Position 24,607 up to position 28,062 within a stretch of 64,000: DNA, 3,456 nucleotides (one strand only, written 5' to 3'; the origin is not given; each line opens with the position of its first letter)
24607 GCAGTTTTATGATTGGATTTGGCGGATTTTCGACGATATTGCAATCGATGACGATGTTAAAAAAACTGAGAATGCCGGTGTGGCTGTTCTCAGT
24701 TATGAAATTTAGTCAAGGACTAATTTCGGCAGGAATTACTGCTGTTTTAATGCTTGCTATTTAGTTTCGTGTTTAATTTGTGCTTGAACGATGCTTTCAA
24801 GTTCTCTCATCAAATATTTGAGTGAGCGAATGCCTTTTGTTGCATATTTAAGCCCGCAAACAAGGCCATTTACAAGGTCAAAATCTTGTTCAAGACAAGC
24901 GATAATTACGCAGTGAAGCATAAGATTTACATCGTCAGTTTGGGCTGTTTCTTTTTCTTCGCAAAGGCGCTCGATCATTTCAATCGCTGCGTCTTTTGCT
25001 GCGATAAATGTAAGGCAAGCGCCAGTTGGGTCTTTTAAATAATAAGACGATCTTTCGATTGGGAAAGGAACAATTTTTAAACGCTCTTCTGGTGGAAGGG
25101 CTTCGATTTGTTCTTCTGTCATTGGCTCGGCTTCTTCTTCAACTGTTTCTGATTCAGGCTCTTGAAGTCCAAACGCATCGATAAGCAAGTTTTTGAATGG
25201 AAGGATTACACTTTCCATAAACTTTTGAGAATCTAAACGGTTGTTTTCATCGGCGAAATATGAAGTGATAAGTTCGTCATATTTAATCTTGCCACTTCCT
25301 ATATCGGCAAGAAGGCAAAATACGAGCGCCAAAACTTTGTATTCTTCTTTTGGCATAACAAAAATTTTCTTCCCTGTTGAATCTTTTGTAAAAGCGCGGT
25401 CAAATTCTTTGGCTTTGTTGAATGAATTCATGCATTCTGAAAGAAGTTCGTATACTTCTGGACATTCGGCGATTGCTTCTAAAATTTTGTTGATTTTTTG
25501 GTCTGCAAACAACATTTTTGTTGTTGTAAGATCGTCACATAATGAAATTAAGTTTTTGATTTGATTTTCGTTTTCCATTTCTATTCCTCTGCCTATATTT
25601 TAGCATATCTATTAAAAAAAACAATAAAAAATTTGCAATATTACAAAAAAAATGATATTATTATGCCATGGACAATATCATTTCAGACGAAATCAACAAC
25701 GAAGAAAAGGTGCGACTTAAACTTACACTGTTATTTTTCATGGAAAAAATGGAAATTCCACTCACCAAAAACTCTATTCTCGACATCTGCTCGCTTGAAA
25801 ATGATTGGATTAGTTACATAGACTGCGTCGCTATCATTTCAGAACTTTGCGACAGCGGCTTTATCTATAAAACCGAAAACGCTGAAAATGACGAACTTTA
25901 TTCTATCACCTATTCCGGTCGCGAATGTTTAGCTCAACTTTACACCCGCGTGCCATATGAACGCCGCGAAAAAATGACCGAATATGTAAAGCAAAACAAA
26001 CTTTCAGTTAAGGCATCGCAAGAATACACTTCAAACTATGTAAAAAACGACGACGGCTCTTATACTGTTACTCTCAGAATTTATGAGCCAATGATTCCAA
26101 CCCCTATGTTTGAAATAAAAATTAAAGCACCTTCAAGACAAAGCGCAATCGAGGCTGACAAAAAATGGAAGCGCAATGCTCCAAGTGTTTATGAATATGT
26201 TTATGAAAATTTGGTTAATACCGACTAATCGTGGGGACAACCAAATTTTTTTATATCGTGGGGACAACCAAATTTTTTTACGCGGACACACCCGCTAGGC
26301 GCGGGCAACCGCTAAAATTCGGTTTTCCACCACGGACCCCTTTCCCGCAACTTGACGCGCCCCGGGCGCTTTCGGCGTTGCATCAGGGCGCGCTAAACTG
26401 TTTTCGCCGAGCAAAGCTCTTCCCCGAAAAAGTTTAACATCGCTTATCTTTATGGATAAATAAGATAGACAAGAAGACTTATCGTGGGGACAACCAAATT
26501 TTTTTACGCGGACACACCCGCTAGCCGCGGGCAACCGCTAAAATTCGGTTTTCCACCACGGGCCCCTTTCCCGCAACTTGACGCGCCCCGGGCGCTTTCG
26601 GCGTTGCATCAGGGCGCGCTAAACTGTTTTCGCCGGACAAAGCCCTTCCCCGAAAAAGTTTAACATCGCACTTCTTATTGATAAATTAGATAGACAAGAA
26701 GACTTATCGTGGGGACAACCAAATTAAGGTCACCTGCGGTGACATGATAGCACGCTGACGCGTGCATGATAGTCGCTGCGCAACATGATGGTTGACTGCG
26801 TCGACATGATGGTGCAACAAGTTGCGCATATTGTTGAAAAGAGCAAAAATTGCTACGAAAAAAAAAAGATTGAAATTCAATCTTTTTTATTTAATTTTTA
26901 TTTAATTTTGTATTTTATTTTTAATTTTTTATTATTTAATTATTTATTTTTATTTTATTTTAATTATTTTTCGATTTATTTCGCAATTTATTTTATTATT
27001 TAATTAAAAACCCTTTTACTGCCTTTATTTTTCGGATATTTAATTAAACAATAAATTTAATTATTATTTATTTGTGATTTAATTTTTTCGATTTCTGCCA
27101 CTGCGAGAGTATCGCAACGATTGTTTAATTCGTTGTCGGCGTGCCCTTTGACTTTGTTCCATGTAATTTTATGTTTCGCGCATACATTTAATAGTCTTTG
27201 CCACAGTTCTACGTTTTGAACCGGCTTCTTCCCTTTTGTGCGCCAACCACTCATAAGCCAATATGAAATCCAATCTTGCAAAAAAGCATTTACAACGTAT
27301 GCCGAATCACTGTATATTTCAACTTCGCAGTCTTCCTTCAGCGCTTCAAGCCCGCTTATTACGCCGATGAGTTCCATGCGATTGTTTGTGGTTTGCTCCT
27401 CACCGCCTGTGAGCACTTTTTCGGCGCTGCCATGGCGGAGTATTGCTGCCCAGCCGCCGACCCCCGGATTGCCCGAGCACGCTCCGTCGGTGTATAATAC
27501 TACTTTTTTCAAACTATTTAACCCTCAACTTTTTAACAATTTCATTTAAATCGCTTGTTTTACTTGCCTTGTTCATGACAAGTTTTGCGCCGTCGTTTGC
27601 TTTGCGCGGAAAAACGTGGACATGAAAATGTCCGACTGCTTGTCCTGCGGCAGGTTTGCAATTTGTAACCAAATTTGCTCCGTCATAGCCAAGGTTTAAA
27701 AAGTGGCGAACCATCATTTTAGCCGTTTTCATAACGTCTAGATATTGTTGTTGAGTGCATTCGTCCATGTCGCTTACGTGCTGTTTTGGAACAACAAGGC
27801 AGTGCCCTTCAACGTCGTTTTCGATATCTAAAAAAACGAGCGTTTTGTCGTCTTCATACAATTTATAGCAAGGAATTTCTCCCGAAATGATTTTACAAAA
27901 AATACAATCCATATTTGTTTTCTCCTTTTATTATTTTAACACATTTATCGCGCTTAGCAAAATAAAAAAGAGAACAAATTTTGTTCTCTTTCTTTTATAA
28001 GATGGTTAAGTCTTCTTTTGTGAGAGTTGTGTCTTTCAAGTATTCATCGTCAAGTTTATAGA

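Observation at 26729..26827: Second hairpin array (5 units) with an identical first hairpin and a + strand terminator downstream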

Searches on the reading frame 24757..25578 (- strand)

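Call 8: search_protein_families(library=pfam, proteins=[window:24757-25578:-])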
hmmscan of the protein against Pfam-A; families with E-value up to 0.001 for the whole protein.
window:24757-25578:- (273 aa): 1 family
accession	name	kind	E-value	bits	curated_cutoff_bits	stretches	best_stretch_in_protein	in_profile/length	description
PF14304.11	CSTF_C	-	0.00073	19.6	24.3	0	153-169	15-31/41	Transcription termination and cleavage factor C-terminal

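Call 54: search_protein_families(library=pfam, proteins=[window:24757-25578:-], max_evalue=0.01)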
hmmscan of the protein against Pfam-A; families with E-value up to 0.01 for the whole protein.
window:24757-25578:- (273 aa): 1 family
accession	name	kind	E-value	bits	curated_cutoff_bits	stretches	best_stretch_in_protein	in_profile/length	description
PF14304.11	CSTF_C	-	0.00073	19.6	24.3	1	153-169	15-31/41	Transcription termination and cleavage factor C-terminal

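Call 88: search_protein_families(library=padloc, proteins=[window:24757-25578:-], max_evalue=0.001)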
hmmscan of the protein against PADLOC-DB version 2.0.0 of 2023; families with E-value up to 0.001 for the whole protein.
window:24757-25578:- (273 aa): 0 families

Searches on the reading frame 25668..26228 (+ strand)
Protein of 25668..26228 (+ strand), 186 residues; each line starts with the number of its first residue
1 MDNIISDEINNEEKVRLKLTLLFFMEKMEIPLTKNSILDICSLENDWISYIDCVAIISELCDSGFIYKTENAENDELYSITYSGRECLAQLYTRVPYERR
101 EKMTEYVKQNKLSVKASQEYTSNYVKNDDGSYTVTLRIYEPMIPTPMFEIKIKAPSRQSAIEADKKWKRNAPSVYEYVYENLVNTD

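Call 8: search_protein_families(library=pfam, proteins=[window:25668-26228:+])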
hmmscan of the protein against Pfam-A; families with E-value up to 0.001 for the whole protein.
window:25668-26228:+ (186 aa): 2 families
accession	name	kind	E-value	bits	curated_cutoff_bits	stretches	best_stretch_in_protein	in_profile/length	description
PF14277.12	DUF4364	-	2.6e-36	125.3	26.9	1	18-182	2-162/162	Domain of unknown function (DUF4364)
PF24366.1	DUF7522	-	1.8e-05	25.3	27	1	72-140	17-81/118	Family of unknown function (DUF7522)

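Call 13: find_encoding_contigs(protein=window:25668-26228:+, flank=3000, max_places=10)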
Protein window:25668-26228:+ (186 aa): 24 contigs read that carry it; 8 places shown.
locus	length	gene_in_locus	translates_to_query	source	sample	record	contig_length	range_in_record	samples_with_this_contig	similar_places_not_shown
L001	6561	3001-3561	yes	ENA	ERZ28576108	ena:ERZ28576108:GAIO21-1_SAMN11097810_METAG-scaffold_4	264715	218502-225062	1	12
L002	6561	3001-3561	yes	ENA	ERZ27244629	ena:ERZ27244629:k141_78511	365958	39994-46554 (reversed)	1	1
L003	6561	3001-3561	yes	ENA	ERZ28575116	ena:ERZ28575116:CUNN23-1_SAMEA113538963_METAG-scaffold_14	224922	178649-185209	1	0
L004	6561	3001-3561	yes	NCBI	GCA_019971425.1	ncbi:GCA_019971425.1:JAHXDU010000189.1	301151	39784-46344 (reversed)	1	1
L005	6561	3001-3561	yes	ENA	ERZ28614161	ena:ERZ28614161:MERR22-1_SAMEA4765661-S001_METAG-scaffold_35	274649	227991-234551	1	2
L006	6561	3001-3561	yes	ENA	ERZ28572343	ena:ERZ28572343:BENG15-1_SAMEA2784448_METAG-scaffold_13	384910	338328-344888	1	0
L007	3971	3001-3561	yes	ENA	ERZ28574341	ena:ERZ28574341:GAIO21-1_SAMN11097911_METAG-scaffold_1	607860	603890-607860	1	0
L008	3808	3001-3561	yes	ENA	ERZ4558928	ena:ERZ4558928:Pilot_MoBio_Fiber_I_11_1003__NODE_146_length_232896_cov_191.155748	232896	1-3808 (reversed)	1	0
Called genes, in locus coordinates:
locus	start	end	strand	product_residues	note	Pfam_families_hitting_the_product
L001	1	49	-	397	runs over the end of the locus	PF00871:Acetate_kinase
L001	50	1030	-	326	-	PF01515:PTA_PTB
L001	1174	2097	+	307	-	PF07670:Gate (weak)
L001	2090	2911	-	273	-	-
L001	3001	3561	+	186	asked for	PF14277:DUF4364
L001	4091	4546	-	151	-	PF00075:RNase_H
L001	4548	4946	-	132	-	PF11969:DcpS_C, PF01230:HIT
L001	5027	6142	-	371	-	-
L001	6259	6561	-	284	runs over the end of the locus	PF02645:DegV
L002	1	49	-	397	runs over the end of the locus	PF00871:Acetate_kinase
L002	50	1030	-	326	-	PF01515:PTA_PTB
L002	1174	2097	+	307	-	PF07670:Gate (weak)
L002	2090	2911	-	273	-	-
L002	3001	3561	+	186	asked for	PF14277:DUF4364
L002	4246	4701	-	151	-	PF00075:RNase_H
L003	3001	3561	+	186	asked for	PF14277:DUF4364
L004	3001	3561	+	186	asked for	PF14277:DUF4364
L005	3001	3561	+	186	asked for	PF14277:DUF4364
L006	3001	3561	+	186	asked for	PF14277:DUF4364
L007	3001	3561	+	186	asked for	PF14277:DUF4364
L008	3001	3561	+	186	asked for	PF14277:DUF4364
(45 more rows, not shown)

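Call 36: find_homologous_proteins(query=window:25668-26228:+, max_evalue=1e-10)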
Query window:25668-26228:+ (186 aa): 114 proteins with E <= 1e-10 among 145 candidates.
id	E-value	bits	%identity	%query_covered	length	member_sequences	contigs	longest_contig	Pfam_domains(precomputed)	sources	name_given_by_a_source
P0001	1.5e-117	407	100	100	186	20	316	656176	PF14277.13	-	-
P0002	1.8e-108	378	93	100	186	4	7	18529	PF14277.13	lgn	-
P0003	1.1e-103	362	88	100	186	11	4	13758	PF14277.13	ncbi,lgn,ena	-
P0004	1.3e-103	362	89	100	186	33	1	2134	PF14277.13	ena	-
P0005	4.6e-101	354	84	100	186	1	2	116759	PF14277.13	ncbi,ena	-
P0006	7.2e-101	353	88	100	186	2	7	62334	PF14277.13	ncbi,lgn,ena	-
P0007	1.9e-97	342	83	100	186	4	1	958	PF14277.13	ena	-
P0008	3.5e-94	331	80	100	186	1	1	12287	PF14277.13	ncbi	-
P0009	1.0e-91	323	80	100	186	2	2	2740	PF14277.13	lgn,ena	-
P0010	1.1e-91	323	79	100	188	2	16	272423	PF14277.13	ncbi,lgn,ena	-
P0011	1.5e-91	323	77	100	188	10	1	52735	PF14277.13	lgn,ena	-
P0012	2.7e-91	322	77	100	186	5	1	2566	PF14277.13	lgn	-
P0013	4.3e-91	321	77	100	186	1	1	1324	PF14277.13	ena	-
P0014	4.9e-91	321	75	100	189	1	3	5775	PF14277.13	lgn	-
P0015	6.9e-91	321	78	100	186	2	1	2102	PF14277.13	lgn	-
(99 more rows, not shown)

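Call 37: find_encoding_contigs(protein=P0005, flank=2500, max_places=3)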
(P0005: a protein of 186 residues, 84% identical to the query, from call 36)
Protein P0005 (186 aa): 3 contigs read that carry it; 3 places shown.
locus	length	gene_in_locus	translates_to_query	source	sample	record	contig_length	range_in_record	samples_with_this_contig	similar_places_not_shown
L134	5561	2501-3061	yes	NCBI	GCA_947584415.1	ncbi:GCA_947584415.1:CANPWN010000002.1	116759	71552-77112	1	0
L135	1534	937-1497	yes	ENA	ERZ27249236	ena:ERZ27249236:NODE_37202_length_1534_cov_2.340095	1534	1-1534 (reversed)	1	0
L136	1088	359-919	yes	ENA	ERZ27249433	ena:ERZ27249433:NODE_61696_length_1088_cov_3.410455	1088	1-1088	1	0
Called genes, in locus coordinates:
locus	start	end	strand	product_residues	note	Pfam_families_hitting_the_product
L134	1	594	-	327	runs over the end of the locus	PF01515:PTA_PTB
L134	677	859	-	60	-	-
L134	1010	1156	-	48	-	-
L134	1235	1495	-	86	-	-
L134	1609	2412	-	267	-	-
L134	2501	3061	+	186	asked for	PF14277:DUF4364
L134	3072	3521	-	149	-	PF00075:RNase_H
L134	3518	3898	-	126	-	PF11969:DcpS_C, PF01230:HIT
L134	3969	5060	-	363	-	-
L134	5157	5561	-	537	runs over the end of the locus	PF00133:tRNA-synt_1, PF01406:tRNA-synt_1e, PF09334:tRNA-synt_1g, PF01921:tRNA-synt_1f (weak), PF01406:tRNA-synt_1e (weak), PF19303:Anticodon_3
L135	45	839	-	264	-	-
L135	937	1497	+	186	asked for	PF14277:DUF4364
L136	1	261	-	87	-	?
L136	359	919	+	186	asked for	PF14277:DUF4364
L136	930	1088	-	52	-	?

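Call 38: find_encoding_contigs(protein=P0010, flank=2500, max_places=4)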
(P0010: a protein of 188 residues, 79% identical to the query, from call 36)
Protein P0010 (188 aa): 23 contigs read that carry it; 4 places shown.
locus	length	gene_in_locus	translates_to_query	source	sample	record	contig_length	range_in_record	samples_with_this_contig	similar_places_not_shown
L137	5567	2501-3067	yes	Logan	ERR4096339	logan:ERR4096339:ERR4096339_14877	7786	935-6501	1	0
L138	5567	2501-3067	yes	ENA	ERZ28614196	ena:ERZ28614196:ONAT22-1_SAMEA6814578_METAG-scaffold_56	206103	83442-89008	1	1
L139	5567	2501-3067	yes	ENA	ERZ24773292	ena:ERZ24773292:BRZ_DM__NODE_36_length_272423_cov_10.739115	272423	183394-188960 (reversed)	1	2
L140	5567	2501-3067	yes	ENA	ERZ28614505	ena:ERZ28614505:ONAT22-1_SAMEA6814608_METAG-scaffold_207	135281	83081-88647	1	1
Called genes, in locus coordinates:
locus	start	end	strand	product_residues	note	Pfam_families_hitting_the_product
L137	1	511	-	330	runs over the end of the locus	PF01515:PTA_PTB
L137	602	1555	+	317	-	-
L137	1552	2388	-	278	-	-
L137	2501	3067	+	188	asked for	PF14277:DUF4364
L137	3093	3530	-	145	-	PF00075:RNase_H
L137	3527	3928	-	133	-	PF11969:DcpS_C, PF01230:HIT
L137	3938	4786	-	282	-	PF02645:DegV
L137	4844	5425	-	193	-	PF06941:NT5C (faint)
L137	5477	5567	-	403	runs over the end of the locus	-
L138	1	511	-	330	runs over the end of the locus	PF01515:PTA_PTB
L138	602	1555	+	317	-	-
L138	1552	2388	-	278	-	-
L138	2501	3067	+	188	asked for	PF14277:DUF4364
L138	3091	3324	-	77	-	-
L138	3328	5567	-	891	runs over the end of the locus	PF13306:LRR_5, PF13855:LRR_8 (faint), PF12799:LRR_4 (faint), PF13306:LRR_5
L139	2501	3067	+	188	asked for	PF14277:DUF4364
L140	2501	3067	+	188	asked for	PF14277:DUF4364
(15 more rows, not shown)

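Call 39: find_encoding_contigs(protein=P0006, flank=2500, max_places=3)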
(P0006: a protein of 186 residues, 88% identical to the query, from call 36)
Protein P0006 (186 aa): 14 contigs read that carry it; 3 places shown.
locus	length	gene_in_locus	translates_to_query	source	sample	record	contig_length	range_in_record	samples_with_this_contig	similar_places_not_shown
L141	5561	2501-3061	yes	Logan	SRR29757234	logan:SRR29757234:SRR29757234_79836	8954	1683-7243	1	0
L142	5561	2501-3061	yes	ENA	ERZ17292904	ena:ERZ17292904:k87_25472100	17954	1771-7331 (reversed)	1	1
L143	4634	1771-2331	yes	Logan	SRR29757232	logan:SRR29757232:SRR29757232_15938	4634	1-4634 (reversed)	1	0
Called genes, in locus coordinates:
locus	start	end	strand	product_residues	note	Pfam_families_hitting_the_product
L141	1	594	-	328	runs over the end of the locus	PF01515:PTA_PTB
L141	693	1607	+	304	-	PF07670:Gate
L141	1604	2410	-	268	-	-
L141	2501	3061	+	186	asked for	PF14277:DUF4364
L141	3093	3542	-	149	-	PF00075:RNase_H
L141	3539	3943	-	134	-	PF11969:DcpS_C, PF01230:HIT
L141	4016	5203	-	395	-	-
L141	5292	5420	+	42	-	-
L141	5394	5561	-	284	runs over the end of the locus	PF02645:DegV, PF13684:FakA-like_C (faint)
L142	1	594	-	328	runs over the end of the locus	PF01515:PTA_PTB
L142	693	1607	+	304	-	PF07670:Gate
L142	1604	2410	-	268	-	-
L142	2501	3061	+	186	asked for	PF14277:DUF4364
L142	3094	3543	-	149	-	PF00075:RNase_H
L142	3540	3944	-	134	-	PF11969:DcpS_C, PF01230:HIT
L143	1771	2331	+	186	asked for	PF14277:DUF4364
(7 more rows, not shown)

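Call 88: search_protein_families(library=padloc, proteins=[window:25668-26228:+], max_evalue=0.001)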
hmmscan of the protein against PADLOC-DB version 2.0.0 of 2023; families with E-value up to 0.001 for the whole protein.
window:25668-26228:+ (186 aa): 0 families

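Call 93: find_encoding_contigs(protein=P0002, flank=2500, max_places=5)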
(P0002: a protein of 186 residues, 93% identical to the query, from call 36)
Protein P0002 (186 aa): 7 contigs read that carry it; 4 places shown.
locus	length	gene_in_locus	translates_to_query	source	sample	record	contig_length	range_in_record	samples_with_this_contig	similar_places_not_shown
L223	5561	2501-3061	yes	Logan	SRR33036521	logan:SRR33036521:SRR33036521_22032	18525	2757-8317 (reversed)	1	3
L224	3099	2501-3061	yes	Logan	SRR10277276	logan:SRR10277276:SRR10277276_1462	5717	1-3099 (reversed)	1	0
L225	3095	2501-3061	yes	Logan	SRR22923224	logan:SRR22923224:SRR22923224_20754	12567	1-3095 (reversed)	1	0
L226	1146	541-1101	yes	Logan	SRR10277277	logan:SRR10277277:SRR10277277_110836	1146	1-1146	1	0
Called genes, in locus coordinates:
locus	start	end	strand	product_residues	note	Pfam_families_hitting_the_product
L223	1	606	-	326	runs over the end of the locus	PF01515:PTA_PTB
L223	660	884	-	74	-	-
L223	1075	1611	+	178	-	-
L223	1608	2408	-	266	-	-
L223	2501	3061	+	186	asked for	PF14277:DUF4364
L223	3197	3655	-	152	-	PF00075:RNase_H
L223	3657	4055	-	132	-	PF11969:DcpS_C, PF01230:HIT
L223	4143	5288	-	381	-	-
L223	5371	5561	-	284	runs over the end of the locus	PF02645:DegV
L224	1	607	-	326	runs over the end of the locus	PF01515:PTA_PTB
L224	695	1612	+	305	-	-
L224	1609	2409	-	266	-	-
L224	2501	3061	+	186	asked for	PF14277:DUF4364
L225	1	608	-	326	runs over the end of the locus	PF01515:PTA_PTB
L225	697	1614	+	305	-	-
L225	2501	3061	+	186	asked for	PF14277:DUF4364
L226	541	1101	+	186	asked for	PF14277:DUF4364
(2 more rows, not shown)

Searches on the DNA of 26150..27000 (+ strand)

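Call 6: search_rna_families(source=window, start=26150, end=27000, threshold=evalue, max_evalue=10, show_alignments=3)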
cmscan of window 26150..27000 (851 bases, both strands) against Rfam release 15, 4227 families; matches with E-value up to 10: 3.
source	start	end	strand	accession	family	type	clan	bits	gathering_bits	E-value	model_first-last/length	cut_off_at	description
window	26835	26887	+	RF02844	RefA9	Gene; antisense;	-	18.6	49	4.4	1-64/64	no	Enterococcus sRNA A9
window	26858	26888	-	RF04343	Plastid-psbA-2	Cis-reg;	CL00153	16.7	55.8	4.1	1-60/60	no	Plastid-psbA-2 3UTR RNA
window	26789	26894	+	RF01431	snoR135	Gene; snRNA; snoRNA; HACA-box;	-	13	45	9.5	1-143/143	no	small nucleolar RNA snoR135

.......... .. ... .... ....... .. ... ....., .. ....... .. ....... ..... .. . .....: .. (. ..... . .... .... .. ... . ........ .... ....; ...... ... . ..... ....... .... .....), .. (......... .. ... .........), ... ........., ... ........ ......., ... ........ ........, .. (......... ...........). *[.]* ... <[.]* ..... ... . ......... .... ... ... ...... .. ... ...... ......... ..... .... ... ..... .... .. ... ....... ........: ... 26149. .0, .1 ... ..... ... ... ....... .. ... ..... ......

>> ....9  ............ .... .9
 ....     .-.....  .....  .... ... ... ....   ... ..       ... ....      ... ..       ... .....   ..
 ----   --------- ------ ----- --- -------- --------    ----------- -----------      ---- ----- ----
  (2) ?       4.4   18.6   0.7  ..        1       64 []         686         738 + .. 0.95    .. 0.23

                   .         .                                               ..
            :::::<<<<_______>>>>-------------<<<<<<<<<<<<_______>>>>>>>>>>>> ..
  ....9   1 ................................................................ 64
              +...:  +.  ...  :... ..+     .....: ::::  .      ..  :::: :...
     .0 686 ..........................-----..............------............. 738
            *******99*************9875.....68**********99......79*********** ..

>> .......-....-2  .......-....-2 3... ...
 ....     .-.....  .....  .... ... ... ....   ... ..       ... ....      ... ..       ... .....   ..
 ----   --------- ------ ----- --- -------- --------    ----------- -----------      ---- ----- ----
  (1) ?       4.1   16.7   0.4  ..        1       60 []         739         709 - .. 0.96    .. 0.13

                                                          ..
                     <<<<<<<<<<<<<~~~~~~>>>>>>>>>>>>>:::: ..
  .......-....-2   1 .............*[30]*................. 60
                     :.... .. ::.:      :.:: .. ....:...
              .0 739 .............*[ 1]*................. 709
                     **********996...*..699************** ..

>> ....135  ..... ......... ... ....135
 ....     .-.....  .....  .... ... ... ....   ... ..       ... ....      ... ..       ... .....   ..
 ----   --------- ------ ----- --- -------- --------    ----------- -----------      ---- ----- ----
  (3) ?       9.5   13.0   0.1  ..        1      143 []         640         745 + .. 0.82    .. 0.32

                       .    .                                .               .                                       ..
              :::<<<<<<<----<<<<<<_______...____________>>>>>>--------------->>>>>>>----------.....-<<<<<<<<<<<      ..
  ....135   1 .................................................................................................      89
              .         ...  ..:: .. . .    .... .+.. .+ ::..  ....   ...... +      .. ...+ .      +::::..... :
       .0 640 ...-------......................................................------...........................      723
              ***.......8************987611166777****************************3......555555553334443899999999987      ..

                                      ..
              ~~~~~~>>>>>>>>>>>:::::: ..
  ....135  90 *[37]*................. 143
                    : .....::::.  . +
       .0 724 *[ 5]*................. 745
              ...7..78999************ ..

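Call 31: search_dna_similar(query=window:26228-26900:+, collection=plasmids, mode=distant, max_evalue=0.01)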
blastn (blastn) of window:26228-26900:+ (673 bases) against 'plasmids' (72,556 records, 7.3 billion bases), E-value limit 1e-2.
No match.

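Call 32: search_dna_similar(query=window:26228-26900:+, collection=phages, mode=distant, max_evalue=0.01)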
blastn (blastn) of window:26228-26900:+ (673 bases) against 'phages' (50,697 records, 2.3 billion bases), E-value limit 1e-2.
No match.

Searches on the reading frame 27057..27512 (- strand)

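Call 8: search_protein_families(library=pfam, proteins=[window:27057-27512:-])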
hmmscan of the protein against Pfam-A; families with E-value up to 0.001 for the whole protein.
window:27057-27512:- (151 aa): 1 family
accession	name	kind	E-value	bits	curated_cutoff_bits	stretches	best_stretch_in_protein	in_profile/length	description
PF00075.30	RNase_H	-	6.5e-43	146.7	25.8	1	2-141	2-140/141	RNase H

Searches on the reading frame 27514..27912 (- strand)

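Call 8: search_protein_families(library=pfam, proteins=[window:27514-27912:-])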
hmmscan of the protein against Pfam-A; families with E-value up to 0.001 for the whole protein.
window:27514-27912:- (132 aa): 2 families
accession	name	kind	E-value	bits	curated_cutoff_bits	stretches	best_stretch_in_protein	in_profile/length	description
PF01230.28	HIT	-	5.6e-23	81.9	21.5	1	11-105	2-97/98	HIT domain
PF11969.13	DcpS_C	-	3.6e-15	56.9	24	1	3-104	2-103/114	Scavenger mRNA decapping enzyme C-term binding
